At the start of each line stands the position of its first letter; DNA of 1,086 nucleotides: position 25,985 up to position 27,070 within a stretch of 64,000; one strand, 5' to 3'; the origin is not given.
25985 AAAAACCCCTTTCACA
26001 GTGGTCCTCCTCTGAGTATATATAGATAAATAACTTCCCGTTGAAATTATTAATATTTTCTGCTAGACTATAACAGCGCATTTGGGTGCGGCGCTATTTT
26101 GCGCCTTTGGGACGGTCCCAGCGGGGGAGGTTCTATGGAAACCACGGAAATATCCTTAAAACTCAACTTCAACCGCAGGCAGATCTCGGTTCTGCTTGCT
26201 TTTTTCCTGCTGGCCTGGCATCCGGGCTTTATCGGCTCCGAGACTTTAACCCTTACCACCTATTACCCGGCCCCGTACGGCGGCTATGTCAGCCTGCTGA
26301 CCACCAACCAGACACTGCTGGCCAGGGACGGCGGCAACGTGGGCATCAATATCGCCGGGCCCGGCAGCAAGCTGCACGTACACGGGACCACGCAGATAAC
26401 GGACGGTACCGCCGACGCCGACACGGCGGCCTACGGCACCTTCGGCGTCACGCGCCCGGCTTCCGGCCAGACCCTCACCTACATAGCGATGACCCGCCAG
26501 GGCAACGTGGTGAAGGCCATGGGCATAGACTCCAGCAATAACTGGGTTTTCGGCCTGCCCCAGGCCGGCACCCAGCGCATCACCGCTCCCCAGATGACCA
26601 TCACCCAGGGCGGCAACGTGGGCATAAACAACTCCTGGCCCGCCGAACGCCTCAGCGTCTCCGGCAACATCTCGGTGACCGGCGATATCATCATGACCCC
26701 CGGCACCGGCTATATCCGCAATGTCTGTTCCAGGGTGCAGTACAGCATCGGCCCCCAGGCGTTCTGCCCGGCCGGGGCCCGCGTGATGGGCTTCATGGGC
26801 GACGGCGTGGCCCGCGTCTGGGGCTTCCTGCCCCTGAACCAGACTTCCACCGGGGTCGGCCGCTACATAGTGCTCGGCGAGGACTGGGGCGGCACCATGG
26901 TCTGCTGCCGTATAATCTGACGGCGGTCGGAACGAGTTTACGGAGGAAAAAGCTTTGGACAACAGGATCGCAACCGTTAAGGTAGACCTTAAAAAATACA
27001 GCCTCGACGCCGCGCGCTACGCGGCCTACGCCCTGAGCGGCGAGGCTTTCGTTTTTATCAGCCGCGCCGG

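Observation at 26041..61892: Giant radical-SAM super-locus (17 rSAM genes in ~33 kb) built around a single His-Xaa-Ser repeat precursor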

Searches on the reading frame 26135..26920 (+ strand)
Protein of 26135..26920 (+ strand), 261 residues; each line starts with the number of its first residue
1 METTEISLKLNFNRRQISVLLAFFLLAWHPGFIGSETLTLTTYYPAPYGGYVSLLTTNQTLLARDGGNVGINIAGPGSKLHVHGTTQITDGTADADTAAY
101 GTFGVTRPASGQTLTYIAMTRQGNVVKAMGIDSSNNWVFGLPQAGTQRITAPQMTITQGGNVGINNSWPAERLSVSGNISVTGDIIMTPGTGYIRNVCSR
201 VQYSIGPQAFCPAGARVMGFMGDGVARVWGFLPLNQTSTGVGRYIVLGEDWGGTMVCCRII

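Call 5: search_protein_families(library=ncbifam, proteins=[window:26135-26920:+], max_evalue=0.01)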
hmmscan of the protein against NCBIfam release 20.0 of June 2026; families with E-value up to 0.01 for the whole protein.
window:26135-26920:+ (261 aa): 0 families

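Call 9: search_protein_families(library=pfam, proteins=[window:26135-26920:+], max_evalue=0.01)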
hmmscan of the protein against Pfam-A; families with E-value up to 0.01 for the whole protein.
window:26135-26920:+ (261 aa): 0 families

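Call 32: search_protein_families(library=padloc, proteins=[window:26135-26920:+], max_evalue=0.001)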
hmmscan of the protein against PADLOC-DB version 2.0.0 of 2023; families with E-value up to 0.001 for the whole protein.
window:26135-26920:+ (261 aa): 0 families
